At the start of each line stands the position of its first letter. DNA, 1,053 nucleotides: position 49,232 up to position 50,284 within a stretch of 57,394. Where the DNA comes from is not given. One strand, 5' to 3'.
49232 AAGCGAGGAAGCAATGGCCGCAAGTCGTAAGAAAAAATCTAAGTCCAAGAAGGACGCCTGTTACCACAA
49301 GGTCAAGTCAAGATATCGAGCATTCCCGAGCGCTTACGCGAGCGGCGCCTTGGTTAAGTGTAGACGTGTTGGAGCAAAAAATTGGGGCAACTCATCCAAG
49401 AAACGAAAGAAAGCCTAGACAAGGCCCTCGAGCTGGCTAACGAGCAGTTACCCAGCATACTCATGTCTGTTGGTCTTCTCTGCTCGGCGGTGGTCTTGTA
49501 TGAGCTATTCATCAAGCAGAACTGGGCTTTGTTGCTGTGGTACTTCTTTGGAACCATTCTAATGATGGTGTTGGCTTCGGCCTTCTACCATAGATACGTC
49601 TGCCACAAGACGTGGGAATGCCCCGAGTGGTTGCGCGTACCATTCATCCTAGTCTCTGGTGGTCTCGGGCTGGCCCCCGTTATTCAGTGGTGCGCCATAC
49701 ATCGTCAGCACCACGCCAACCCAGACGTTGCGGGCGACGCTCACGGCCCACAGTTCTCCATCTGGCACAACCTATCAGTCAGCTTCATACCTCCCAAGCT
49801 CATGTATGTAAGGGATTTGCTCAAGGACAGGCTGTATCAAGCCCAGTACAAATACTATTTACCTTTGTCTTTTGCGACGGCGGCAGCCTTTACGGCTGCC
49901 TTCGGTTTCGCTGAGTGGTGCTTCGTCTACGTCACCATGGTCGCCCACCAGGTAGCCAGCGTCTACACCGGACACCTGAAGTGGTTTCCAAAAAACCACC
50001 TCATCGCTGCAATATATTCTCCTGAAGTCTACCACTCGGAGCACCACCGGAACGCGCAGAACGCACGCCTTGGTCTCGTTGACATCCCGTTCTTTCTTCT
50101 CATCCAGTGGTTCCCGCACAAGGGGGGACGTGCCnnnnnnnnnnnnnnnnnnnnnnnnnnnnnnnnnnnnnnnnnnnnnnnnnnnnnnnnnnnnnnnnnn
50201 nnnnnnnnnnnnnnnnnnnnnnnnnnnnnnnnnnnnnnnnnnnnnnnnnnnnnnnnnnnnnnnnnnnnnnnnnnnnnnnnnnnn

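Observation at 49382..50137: Phage-encoded membrane fatty-acid desaturase (compact, Delta9/DesC-like)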

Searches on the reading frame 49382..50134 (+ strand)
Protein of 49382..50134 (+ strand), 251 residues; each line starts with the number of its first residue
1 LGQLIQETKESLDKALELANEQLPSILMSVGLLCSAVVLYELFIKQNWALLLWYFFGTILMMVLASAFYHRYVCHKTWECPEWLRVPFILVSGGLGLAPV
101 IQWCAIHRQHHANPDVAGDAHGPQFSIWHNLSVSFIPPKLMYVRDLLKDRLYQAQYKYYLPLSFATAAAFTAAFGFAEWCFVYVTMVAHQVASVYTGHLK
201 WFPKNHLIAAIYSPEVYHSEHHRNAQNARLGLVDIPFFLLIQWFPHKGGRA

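Call 4: search_protein_families(library=pfam, proteins=[window:49382-50134:+], max_evalue=10)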
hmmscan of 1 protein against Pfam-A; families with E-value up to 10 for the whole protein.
window:49382-50134:+ (251 aa): 4 families
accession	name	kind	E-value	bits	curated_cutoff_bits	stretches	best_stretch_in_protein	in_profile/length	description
PF04116.19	FA_hydroxylase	-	0.035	14.9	31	2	165-231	57-120/132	Fatty acid hydroxylase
PF16079.10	Phage_holin_5_2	-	0.072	13.8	29.2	1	15-61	14-58/76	Phage holin family Hol44, in holin superfamily V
PF10183.14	ESSS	-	0.26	12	22.8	1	46-70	57-81/115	ESSS subunit of NADH:ubiquinone oxidoreductase (complex I)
PF12046.13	CCB1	-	0.35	10.7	25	1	25-71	85-126/168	Cofactor assembly of complex C subunit B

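Call 5: search_protein_families(library=ncbifam, proteins=[window:49382-50134:+], max_evalue=10)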
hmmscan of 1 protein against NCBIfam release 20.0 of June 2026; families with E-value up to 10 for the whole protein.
window:49382-50134:+ (251 aa): 3 families
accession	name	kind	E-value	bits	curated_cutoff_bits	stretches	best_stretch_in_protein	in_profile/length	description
NF049918.1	DesA_fam_desat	equivalog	6.1e-06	25.6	400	1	46-126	6-86/385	DesA family fatty acid desaturase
TIGR03441.1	urea_trans_yut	equivalog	0.022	14.1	274.6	1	41-92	79-126/292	urea transporter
NF045996.1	MAG0920_fam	subfamily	0.18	11.2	43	1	25-69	72-117/232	MAG0920 family protein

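Call 6: search_protein_families(library=phrogs, proteins=[window:49382-50134:+], max_evalue=10)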
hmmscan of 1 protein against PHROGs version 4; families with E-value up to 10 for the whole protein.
window:49382-50134:+ (251 aa): 1 family
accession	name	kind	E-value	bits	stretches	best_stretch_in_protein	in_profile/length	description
phrog_35201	-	unknown function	0.0079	16.8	1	60-125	14-82/274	-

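Call 7: search_solved_structures(query=window:49382-50134:+, max_evalue=10, show_alignments=3)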
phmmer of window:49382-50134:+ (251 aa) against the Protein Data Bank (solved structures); distinct sequences matched with E-value up to 10: 2.
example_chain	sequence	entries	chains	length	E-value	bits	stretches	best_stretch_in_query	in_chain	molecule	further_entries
4ymk_A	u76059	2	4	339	0.057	15.9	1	54-126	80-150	Acyl-CoA desaturase 1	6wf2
4zyo_A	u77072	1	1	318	1.2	11.6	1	46-126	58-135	Acyl-CoA desaturase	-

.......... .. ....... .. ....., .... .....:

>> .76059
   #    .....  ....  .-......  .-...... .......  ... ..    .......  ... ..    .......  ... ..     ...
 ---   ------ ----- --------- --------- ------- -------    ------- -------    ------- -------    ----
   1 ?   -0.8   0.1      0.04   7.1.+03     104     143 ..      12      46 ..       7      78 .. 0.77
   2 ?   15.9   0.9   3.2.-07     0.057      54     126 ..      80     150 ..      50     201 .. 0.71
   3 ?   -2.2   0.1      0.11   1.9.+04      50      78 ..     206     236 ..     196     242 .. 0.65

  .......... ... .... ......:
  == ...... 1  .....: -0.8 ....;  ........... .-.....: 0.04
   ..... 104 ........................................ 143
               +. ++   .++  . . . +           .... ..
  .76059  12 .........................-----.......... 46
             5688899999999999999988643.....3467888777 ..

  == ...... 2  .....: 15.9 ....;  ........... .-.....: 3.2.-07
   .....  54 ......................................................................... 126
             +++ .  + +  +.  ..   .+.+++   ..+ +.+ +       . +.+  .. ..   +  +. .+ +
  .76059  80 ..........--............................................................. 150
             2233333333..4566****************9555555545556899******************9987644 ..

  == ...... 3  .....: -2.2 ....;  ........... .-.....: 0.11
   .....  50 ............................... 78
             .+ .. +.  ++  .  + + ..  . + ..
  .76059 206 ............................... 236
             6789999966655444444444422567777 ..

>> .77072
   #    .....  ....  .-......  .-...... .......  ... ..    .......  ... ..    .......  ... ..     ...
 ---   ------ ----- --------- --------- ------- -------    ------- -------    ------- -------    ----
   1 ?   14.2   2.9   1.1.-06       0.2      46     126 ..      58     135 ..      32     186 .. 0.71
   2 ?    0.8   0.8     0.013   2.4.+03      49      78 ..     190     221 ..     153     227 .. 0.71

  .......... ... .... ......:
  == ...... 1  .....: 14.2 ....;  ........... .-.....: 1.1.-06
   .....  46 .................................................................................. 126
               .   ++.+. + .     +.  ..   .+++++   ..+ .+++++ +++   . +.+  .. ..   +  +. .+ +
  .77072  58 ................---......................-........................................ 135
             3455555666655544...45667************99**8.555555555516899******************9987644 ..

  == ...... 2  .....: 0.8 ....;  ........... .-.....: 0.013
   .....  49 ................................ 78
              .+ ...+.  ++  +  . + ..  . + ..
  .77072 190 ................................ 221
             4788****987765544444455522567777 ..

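Call 8: find_homologous_proteins(query=window:49382-50134:+, max_evalue=0.001)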
Query window:49382-50134:+ (251 aa): 12 proteins with E <= 0.001 among 386 candidates.
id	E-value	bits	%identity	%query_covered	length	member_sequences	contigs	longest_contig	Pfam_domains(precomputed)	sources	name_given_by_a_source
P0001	2.4e-166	570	96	100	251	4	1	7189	-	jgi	-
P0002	2.5e-130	452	75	99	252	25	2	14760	-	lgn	-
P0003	4.2e-120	418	74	92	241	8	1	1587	-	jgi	jgi:fatty-acid desaturase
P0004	1.6e-113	396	67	99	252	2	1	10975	PF00487.31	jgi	-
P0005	1.2e-112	394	66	100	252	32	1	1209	PF00487.31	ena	-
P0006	1.1e-111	390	73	88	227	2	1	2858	-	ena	-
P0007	2.3e-96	340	63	92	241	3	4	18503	-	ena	-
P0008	2.0e-89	317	59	92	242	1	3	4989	-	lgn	-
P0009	2.9e-85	304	57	92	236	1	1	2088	-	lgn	-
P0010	1.0e-76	276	51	94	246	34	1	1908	-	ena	-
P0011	3.4e-70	254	69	60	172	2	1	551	-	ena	-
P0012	2.5e-52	196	68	49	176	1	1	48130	PF00487.31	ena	-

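Call 10: search_dna_similar(query=window:49382-50134:+, collection=phages, mode=protein, max_evalue=0.01)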
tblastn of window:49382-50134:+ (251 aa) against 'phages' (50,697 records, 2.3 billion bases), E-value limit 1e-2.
No match.

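Call 16: search_protein_families(library=pfam, alignment_id=A2, max_evalue=0.01)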
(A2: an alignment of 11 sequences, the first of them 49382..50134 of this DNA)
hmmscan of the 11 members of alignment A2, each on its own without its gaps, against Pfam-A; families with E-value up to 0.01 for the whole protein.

A. member 1, window:49382-50134:+ (251 aa): 0 families

B. families by the number of members that match (of 11 scanned): 2 families
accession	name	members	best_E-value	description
PF00487.30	FA_desaturase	2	6.9e-08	Fatty acid desaturase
PF04116.19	FA_hydroxylase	1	0.0058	Fatty acid hydroxylase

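Call 17: search_solved_structures(query=A2, max_evalue=1, show_alignments=2)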
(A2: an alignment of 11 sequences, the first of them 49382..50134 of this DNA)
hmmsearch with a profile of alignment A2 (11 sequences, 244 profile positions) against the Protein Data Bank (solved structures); distinct sequences matched with E-value up to 1: 3.
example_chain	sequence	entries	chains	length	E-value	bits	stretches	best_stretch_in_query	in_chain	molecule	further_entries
4ymk_A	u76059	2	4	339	0.0016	21.3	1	58-171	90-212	Acyl-CoA desaturase 1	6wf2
4zyo_A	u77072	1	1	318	0.013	18.2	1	48-156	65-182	Acyl-CoA desaturase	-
7x2u_A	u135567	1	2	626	0.072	15.8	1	76-118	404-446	Sodium/hydrogen exchanger 3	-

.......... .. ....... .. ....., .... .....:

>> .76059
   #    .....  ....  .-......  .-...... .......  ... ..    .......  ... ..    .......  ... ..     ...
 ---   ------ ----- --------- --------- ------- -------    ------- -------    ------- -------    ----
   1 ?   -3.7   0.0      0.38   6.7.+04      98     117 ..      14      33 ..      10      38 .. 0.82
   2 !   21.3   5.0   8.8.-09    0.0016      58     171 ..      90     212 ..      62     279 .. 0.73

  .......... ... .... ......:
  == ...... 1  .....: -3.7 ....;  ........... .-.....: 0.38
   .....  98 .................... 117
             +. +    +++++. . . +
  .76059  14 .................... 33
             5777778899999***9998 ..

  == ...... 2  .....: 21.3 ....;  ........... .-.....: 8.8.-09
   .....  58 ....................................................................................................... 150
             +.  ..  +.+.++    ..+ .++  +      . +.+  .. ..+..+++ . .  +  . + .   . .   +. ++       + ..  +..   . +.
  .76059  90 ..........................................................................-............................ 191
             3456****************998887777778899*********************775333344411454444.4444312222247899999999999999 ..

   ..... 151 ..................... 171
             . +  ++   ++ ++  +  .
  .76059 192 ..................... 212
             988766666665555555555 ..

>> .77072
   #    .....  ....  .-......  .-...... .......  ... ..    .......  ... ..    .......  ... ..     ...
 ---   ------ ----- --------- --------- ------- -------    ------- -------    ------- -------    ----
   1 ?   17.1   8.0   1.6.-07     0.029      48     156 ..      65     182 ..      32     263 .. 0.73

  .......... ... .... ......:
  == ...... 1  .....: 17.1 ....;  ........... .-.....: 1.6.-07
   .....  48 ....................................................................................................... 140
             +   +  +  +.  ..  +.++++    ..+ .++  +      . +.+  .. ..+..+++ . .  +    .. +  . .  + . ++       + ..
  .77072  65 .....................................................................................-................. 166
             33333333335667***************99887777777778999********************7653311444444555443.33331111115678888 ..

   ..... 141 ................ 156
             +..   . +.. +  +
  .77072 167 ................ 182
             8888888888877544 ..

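Call 24: predict_structure(alignment_id=A2)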
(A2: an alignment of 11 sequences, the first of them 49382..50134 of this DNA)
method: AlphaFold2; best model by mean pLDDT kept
length: 251 residues; sequences in the alignment: 11
mean_pLDDT: 78.7   pTM: 0.78
mean pLDDT of the five models: 78.7, 72.4, 70.8, 68.7, 61.4
residues with pLDDT >= 90: 60; 70-90: 124; 50-70: 61; < 50: 6
segments of 3 or more residues with pLDDT < 50: 213-215, 249-251
pLDDT, mean of each block of 10 residues (from residue 1): 82 81 83 95 97 88 84 82 88 87 86 73 76 71 88 90 94 97 89 64 57 55 60 53 52 34
secondary structure, 60 per line:
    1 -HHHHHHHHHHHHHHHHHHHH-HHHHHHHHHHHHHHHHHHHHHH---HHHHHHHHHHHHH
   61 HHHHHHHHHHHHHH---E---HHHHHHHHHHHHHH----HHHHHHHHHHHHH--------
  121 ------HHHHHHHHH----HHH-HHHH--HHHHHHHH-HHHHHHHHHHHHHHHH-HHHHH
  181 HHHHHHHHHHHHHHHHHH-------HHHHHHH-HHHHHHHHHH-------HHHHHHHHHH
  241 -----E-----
elements in order: H2-21 H23-44 H48-74 H82-95 H100-112 H127-135 H144-147 H150-157 H159-174 H176-198 H206-212 H214-223 H231-240

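Call 28: fold_search(model_id=the predicted structure, library=pdb)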
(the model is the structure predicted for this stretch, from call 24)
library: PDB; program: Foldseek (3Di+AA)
matches with E <= 10: 127; with E <= 0.001: 4
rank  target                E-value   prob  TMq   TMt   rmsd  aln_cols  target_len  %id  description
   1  4zyo                  5.9e-05  1.00  0.62  0.54   5.0       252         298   19  Crystal Structure of Human Integral Membrane Stearoyl-CoA Desaturase with Substrate (released 2015-06-17)
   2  4ymk_D                6.8e-05  1.00  0.61  0.51   5.2       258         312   16  Crystal Structure of Stearoyl-Coenzyme A Desaturase 1 (released 2015-06-24)
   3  4ymk_A                1.3e-04  1.00  0.61  0.49   5.3       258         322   17  Crystal Structure of Stearoyl-Coenzyme A Desaturase 1 (released 2015-06-24)
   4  6wf2_A                1.7e-04  1.00  0.60  0.49   5.3       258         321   17  Crystal structure of mouse SCD1 with a diiron center (released 2020-06-17)
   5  3d31_C                9.0e-01  0.08  0.16  0.16  19.7       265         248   10  ModBC from Methanosarcina acetivorans (released 2008-06-10)
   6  8f6t                  1.1e+00  0.20  0.27  0.18  13.4       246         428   15  Cryo-EM structure of alkane 1-monooxygenase AlkB-AlkG complex from Fontimonas thermophila (released 2023-04-05)
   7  6ivp_C                1.4e+00  0.04  0.13  0.12  27.0       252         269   11  Crystal structure of a membrane protein P262A (released 2019-11-06)
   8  7z6n_A                1.5e+00  0.08  0.19  0.18  17.1       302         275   14  Crystal structure of Zn2+-transporter BbZIP in a metal-stripped state (released 2022-08-10)
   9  7z6n_B                1.5e+00  0.08  0.20  0.20  17.8       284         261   16  Crystal structure of Zn2+-transporter BbZIP in a metal-stripped state (released 2022-08-10)
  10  8s5r_A                1.6e+00  0.09  0.19  0.21  18.9       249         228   10  Structure of the Chlamydia pneumoniae effector SemD (released 2024-08-07)
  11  8e6i                  1.6e+00  0.06  0.16  0.13  20.2       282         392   12  X-ray structure of the Deinococcus radiodurans Nramp/MntH divalent transition metal transporter M230A mutant in an inwar (released 2023-05-03)
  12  4zr0_B                1.7e+00  0.35  0.33  0.31   8.6       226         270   15  Full length scs7p (only hydroxylase domain visible) (released 2015-07-29)
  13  6ivp_D                1.7e+00  0.04  0.13  0.13  26.8       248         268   12  Crystal structure of a membrane protein P262A (released 2019-11-06)
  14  4zr0_A                1.9e+00  0.11  0.24  0.23  14.7       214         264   15  Full length scs7p (only hydroxylase domain visible) (released 2015-07-29)
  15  8f7n                  2.0e+00  0.05  0.14  0.10  34.4       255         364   14  Crystal structure of chemoreceptor McpZ ligand sensing domain (released 2023-07-05)
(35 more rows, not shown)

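Call 29: fold_search(model_id=the predicted structure, library=viral)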
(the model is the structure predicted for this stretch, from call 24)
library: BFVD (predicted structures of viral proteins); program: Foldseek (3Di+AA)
matches with E <= 10: 67; with E <= 0.001: 0
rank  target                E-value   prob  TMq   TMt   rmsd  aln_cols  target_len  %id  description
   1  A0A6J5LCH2            1.0e-03  1.00  0.59  0.63   5.6       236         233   18  OLE1 Fatty-acid desaturase [uncultured Caudovirales phage]
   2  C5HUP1                6.4e-02  1.00  0.41  0.59   6.7       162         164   15  Fatty acid desaturase (Fragment) [Emiliania huxleyi virus sp.]
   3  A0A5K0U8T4            6.3e-01  0.51  0.38  0.19  18.4       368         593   12  Delta12 desaturase-b [Yasminevirus sp. GU-2018]
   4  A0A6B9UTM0            9.9e-01  0.54  0.38  0.42   8.4       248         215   14  (no name in the UniProt tables at hand)
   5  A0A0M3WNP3            1.2e+00  0.08  0.15  0.15  17.0       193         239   15  Uncharacterized protein [Perigonia lusca single nucleopolyhedrovirus]
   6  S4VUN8                1.5e+00  0.06  0.14  0.08  23.9       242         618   13  SMC N incomplete domain containing protein [Pandoravirus salinus]
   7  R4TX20                1.7e+00  0.05  0.15  0.11  19.6       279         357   12  (no name in the UniProt tables at hand)
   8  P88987                2.0e+00  0.06  0.18  0.16  24.6       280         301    9  49 protein [Murid herpesvirus 4]
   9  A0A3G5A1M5            2.1e+00  0.21  0.38  0.27  16.5       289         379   11  Fatty acyl delta4 desaturase [Harvfovirus sp.]
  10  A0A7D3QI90            3.0e+00  0.04  0.16  0.18  19.6       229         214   13  (no name in the UniProt tables at hand)
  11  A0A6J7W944            3.2e+00  0.04  0.12  0.12  34.5       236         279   10  Uncharacterized protein [uncultured Caudovirales phage]
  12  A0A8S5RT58            3.2e+00  0.03  0.16  0.06  24.6       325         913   10  Tail tape measure protein [Caudovirales sp. gcode 4]
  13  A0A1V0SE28            3.3e+00  0.07  0.24  0.27  14.2       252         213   14  Fatty acid hydroxylase superfamily [Indivirus ILV1]
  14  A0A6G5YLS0            3.3e+00  0.02  0.12  0.12  31.7       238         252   13  (no name in the UniProt tables at hand)
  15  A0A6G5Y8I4            3.5e+00  0.05  0.18  0.11  24.1       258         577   10  (no name in the UniProt tables at hand)
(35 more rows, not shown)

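Call 30: search_protein_representatives(alignment_id=A2)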
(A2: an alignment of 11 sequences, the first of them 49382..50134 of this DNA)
Query: 11 sequences, 244 profile positions. Proteins with E-value up to 0.001 (for the whole library): 2768; up to 1e-10: 172; up to 1e-30: 14. The best 150 are listed.
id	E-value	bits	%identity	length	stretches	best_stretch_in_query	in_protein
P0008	1.8e-129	446.8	-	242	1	7-241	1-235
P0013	4.5e-91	321.1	-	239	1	3-239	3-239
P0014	1.6e-48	181.7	-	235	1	29-240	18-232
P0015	1.2e-47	178.9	-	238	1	6-239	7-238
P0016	6.7e-44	166.6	-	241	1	15-239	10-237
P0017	3.0e-43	164.5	-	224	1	50-237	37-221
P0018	4.8e-43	163.8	-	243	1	23-238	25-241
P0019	5.6e-41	157.1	-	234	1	20-228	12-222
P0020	3.4e-34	134.9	-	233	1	24-236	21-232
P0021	6.0e-33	130.8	-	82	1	165-240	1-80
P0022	1.4e-32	129.6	-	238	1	21-239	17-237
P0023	2.8e-32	128.6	-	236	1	15-233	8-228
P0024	5.2e-32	127.7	-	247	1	31-242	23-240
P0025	7.4e-32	127.2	-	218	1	38-233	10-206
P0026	7.0e-27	110.9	-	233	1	48-228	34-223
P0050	8.4e-17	77.9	-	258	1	52-223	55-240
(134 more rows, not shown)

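Call 38: find_encoding_contigs(protein=P0012, flank=10000, max_places=3)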
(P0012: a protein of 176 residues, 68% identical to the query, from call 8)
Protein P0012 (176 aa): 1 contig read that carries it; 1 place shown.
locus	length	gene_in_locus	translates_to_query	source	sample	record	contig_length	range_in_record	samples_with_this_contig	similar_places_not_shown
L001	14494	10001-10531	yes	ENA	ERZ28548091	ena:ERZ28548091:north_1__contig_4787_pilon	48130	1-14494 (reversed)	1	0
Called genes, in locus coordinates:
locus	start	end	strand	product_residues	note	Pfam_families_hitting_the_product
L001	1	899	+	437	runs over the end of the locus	-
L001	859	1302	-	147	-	PF19905:DUF6378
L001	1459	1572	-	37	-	-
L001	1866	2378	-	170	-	-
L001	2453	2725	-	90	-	-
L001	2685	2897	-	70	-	-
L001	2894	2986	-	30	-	-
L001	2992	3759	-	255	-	PF13479:AAA_24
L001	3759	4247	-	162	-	-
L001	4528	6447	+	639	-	PF09250:Prim-Pol, PF13481:AAA_25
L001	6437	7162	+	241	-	-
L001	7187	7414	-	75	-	-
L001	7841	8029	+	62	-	-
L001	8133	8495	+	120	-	PF24608:PDDEXK_15 (weak)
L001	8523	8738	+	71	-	-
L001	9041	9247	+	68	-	-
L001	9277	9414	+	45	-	-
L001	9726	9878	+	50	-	-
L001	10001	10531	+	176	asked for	PF00487:FA_desaturase (weak)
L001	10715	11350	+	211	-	-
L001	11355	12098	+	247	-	-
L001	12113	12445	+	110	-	-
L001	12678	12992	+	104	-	-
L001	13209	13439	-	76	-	-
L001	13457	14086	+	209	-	-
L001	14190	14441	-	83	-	-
